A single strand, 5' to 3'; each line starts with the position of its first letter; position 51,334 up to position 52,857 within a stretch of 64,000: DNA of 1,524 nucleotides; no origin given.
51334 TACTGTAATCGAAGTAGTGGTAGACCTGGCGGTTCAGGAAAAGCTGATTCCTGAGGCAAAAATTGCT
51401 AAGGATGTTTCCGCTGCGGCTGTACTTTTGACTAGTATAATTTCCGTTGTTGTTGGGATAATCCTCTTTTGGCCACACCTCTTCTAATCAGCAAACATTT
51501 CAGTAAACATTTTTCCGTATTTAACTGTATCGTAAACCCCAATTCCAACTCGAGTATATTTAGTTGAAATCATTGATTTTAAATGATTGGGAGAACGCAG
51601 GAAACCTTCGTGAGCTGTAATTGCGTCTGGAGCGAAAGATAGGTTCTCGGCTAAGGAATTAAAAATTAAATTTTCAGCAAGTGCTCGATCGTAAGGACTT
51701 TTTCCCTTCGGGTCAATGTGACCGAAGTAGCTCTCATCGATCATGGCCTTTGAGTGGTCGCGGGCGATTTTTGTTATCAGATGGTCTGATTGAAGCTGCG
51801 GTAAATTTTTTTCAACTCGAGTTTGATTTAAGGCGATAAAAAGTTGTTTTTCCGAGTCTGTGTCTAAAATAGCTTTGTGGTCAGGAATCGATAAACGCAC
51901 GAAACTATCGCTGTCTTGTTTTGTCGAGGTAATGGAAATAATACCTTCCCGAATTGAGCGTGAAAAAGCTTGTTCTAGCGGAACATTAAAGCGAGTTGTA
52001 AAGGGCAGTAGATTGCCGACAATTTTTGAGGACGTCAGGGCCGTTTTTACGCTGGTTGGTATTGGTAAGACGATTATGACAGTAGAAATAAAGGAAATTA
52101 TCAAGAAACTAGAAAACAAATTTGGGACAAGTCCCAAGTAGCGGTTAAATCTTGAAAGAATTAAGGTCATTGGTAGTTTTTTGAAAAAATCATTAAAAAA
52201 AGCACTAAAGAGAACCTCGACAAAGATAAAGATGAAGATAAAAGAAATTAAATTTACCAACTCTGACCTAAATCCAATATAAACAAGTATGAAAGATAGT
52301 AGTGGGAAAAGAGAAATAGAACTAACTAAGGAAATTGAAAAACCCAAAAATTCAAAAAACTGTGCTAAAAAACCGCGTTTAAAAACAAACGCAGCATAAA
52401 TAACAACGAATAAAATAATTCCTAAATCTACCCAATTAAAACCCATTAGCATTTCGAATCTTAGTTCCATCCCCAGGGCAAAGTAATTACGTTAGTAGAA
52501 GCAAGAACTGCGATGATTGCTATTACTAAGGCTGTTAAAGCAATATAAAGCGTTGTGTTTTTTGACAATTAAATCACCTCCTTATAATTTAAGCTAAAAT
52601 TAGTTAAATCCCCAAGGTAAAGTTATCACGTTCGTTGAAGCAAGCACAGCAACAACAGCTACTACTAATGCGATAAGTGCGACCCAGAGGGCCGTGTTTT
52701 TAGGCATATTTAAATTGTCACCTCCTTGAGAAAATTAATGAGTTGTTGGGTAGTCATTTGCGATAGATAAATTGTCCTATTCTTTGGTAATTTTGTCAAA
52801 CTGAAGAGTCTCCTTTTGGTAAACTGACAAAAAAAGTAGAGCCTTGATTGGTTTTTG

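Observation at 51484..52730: Two paralogous 35-aa hydrophobic peptides in tandem, translationally coupled to a CvpA-CAP fusion gene, downstream of a histidine kinase and a peptide-binding SBP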

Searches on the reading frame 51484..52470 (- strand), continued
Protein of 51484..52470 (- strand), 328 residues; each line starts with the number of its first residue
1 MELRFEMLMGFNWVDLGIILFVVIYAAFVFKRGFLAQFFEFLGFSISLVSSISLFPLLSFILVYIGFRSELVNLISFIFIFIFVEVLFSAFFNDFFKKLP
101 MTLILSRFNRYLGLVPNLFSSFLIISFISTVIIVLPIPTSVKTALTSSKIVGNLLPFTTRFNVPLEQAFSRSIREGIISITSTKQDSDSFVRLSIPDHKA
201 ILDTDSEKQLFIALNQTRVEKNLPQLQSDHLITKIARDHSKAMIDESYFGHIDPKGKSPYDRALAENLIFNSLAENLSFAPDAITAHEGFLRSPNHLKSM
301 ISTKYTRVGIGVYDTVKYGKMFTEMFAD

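Call 63: fold_search(model_id=the predicted structure, library=pdb)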
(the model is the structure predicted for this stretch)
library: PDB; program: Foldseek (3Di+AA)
matches with E <= 10: 123; with E <= 0.001: 5
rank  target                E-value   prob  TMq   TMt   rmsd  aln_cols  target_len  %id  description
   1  4ifa                  4.4e-08  1.00  0.35  0.38   1.0       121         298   33  1.5 Angstrom resolution crystal structure of an extracellular protein containing a SCP domain from Bacillus anthracis st (released 2012-12-26)
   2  4d53_A                2.9e-07  1.00  0.39  0.91   1.5       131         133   21  Outer surface protein BB0689 from Borrelia burgdorferi (released 2015-10-14)
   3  4h0a_B                6.9e-06  1.00  0.34  0.36   8.1       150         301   14  Crystal structure of a cysteine-rich secretory protein (SAV1118) from Staphylococcus aureus subsp. aureus Mu50 at 1.90 (released 2012-09-26)
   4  4h0a_A                5.5e-05  1.00  0.33  0.36   8.2       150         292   14  Crystal structure of a cysteine-rich secretory protein (SAV1118) from Staphylococcus aureus subsp. aureus Mu50 at 1.90 (released 2012-09-26)
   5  4p27                  9.7e-04  1.00  0.27  0.51   4.6       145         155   17  Structure of Schistosoma mansoni venom allergen-like protein 4 (SmVAL4) (released 2014-08-06)
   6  8th8_P                1.3e-03  1.00  0.31  0.33   7.9       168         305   13  Linker domain of Nexin-dynein regulatory complex from Tetrahymena thermophila (released 2023-09-20)
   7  8tid_P                1.6e-03  1.00  0.31  0.17   7.9       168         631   13  Combined linker domain of N-DRC and associated proteins Tetrahymena (released 2023-09-27)
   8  5ete                  3.8e-03  1.00  0.25  0.52   5.6       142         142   18  Structure of pathogen-related yeast protein, Pry1 in complex with a competitive inhibitor of cholesterol binding (released 2016-07-20)
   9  5vhg                  4.4e-03  1.00  0.30  0.60   3.1       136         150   13  Crystal structure of pentad mutant GAPR-1 (released 2017-09-20)
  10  1smb                  6.0e-03  1.00  0.29  0.59   4.7       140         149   12  Crystal Structure of Golgi-Associated PR-1 protein (released 2004-09-14)
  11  5jys                  6.0e-03  1.00  0.27  0.57   5.2       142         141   17  Pry1 CAP domain (released 2016-07-20)
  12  9lyt_B                7.0e-03  1.00  0.27  0.62   5.1       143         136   15  The crystal structure of Mucuna sempervirens Pathogenesis-related protein 1 (released 2026-01-07)
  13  4aiw                  7.0e-03  1.00  0.29  0.57   4.9       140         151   12  GAPR-1 with bound inositol hexakisphosphate (released 2012-08-08)
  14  9lyt_A                7.0e-03  1.00  0.27  0.60   5.2       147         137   16  The crystal structure of Mucuna sempervirens Pathogenesis-related protein 1 (released 2026-01-07)
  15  4nui                  1.7e-02  1.00  0.27  0.42   6.9       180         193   12  Crystal structure of cobalt-bound Na-ASP-2 (released 2014-05-14)
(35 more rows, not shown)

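Call 73: search_protein_families(library=padloc, proteins=[window:51484-52452:-], max_evalue=0.01)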
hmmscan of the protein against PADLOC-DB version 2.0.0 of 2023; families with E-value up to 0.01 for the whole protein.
window:51484-52452:- (322 aa): 0 families

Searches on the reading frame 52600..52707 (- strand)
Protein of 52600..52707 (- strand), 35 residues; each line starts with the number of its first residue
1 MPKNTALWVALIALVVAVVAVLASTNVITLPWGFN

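Call 4: search_protein_families(library=pfam, proteins=[window:52600-52707:-], max_evalue=0.01)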
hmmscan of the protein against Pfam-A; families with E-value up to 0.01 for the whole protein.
window:52600-52707:- (35 aa): 0 families

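Call 22: find_related_loci(query=A1, collection=metagenome_contigs, flank=6000)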
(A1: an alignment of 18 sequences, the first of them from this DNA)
Query A1 (35 aa) in metagenome_contigs; peptide patterns used: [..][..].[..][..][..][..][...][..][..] (x = any residue, [..] = any of these).
170 stretches matched a pattern; 1 encode a relative of the query (tblastn E <= 1e-3); 1 distinct loci.
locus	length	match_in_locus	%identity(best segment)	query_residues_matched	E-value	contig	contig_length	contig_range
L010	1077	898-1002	63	1-35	2e-8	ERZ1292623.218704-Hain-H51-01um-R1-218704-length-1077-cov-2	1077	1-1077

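Call 33: search_protein_families(library=ncbifam, proteins=[window:52603-52707:-], max_evalue=1)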
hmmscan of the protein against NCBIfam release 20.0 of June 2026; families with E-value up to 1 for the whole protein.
seq(35 aa): 0 families

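Call 34: search_protein_representatives(alignment_id=A2)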
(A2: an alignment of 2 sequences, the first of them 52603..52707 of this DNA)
Query: 2 sequences, 35 profile positions. Proteins with E-value up to 0.001 (for the whole library): 5; up to 1e-10: 2; up to 1e-30: 0. The best 5 are listed.
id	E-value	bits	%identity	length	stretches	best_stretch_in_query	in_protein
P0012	1.2e-13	66.6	-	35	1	1-34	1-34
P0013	4.3e-12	61.7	-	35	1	1-34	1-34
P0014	1.6e-08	50.3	-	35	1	1-34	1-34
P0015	1.6e-07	47.0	-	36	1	1-34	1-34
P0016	6.8e-05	38.6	-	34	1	1-34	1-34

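Call 36: find_encoding_contigs(protein=P0016, flank=7000, max_places=4)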
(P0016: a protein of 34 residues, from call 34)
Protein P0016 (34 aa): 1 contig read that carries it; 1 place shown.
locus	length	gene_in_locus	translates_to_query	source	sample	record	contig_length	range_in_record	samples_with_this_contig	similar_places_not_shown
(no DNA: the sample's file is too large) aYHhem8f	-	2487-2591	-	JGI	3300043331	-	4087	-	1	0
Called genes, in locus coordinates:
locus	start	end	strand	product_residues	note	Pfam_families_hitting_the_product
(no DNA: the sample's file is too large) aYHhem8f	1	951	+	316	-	PF00496:SBP_bac_5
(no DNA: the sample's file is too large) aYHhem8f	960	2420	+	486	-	PF00672:HAMP, PF00512:HisKA, PF02518:HATPase_c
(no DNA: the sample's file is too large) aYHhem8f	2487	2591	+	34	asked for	-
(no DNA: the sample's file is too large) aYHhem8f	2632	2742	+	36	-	-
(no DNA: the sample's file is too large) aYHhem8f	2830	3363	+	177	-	PF02674:Colicin_V (weak)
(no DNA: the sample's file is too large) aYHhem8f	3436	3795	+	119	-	PF00188:CAP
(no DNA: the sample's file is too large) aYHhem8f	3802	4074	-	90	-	-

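Call 37: find_encoding_contigs(protein=P0015, flank=7000, max_places=4)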
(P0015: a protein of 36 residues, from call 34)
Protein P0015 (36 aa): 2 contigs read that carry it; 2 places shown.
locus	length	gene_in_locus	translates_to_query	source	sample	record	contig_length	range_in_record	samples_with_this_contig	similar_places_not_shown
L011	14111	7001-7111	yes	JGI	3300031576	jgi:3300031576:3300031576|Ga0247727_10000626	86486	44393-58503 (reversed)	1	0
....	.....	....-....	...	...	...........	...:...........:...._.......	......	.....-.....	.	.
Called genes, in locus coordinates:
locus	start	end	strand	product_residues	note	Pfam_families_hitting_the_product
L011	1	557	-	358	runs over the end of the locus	PF03462:PCRF, PF00472:RF-1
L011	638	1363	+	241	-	PF01551:Peptidase_M23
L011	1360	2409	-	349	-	-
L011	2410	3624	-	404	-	PF00535:Glycos_transf_2, PF10111:Glyco_tranf_2_2, PF13641:Glyco_tranf_2_3, PF04138:GtrA_DPMS_TM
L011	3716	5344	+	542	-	PF00496:SBP_bac_5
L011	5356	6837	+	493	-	PF00672:HAMP (weak), PF00512:HisKA, PF02518:HATPase_c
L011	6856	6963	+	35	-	-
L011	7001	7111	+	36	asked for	-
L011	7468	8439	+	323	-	PF02674:Colicin_V, PF00188:CAP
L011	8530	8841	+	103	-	-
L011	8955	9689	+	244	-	PF00551:Formyl_trans_N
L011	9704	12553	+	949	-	PF18072:FGAR-AT_linker, PF00586:AIRS, PF02769:AIRS_C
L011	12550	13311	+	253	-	PF01965:DJ-1_PfpI (weak), PF13507:GATase_5, PF07685:GATase_3 (weak)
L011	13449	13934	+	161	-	-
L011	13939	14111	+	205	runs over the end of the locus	-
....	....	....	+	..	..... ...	-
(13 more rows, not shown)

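Call 70: search_solved_structures(query=A1, max_evalue=10)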
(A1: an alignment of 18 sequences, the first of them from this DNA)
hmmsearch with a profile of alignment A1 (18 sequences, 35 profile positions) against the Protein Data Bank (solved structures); distinct sequences matched with E-value up to 10: 1.
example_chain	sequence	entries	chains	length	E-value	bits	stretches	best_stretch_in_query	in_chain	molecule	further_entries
7e8e_K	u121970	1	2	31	7.1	9.7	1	9-30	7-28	Dipeptidyl aminopeptidase-like protein 6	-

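Call 71: search_protein_families(library=phrogs, alignment_id=A1, max_evalue=1)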
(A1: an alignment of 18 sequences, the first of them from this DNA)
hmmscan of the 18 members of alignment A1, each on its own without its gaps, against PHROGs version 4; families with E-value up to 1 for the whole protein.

A. member 1, seq(35 aa): 2 families
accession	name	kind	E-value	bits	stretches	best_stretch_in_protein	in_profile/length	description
phrog_297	-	lysis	0.42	11.5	1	3-24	16-37/176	holin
phrog_9071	-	unknown function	0.54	11.1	1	7-19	33-45/46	-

B. families by the number of members that match (of 18 scanned): 16 families
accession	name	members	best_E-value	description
phrog_12749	-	4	0.12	-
phrog_38271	-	3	0.2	-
phrog_297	-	3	0.42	holin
phrog_38835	-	2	0.06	-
phrog_17544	-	2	0.22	-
phrog_1930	-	2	0.22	-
phrog_36682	-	1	0.029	-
phrog_34780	-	1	0.059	-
phrog_22893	-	1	0.14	-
phrog_15703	-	1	0.2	-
phrog_38495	-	1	0.26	-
phrog_3268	-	1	0.45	spanin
phrog_9071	-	1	0.54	-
phrog_23467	-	1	0.57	-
phrog_7885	-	1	0.64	-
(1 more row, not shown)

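Call 72: search_protein_families(library=pfam, alignment_id=A1, max_evalue=1)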
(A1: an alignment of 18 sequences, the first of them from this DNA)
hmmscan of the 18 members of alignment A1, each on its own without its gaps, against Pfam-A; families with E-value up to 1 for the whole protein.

A. member 1, seq(35 aa): 1 family
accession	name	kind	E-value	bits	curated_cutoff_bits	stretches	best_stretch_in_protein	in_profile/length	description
PF07219.19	HemY_N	-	0.1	13.2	31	1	5-33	14-42/107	HemY protein N-terminus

B. families by the number of members that match (of 18 scanned): 11 families
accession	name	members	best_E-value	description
PF07219.19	HemY_N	11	0.01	HemY protein N-terminus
PF12555.13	SteA-like_C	5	0.019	SteA-like C-terminal domain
PF07214.17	DUF1418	4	0.016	Protein of unknown function (DUF1418)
PF05423.18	Mycobact_memb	3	0.15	Mycobacterium membrane protein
PF20088.4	DUF6480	3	0.27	Family of unknown function (DUF6480)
PF04335.19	VirB8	2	0.49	VirB8 protein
PF22812.1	CR_prot_dom_plant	1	0.085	Plant cysteine-rich protein domain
PF16214.10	AC_N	1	0.15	Adenylyl cyclase N-terminal extracellular and transmembrane region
PF06363.16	Picorna_P3A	1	0.22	Picornaviridae P3A protein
PF00895.25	ATP-synt_8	1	0.41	ATP synthase protein 8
PF10144.15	SMP_2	1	0.51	Bacterial virulence factor haemolysin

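Call 73: search_protein_families(library=padloc, proteins=[window:52603-52707:-], max_evalue=0.01)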
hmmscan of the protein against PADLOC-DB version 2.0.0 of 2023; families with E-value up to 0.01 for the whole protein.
seq(35 aa): 0 families
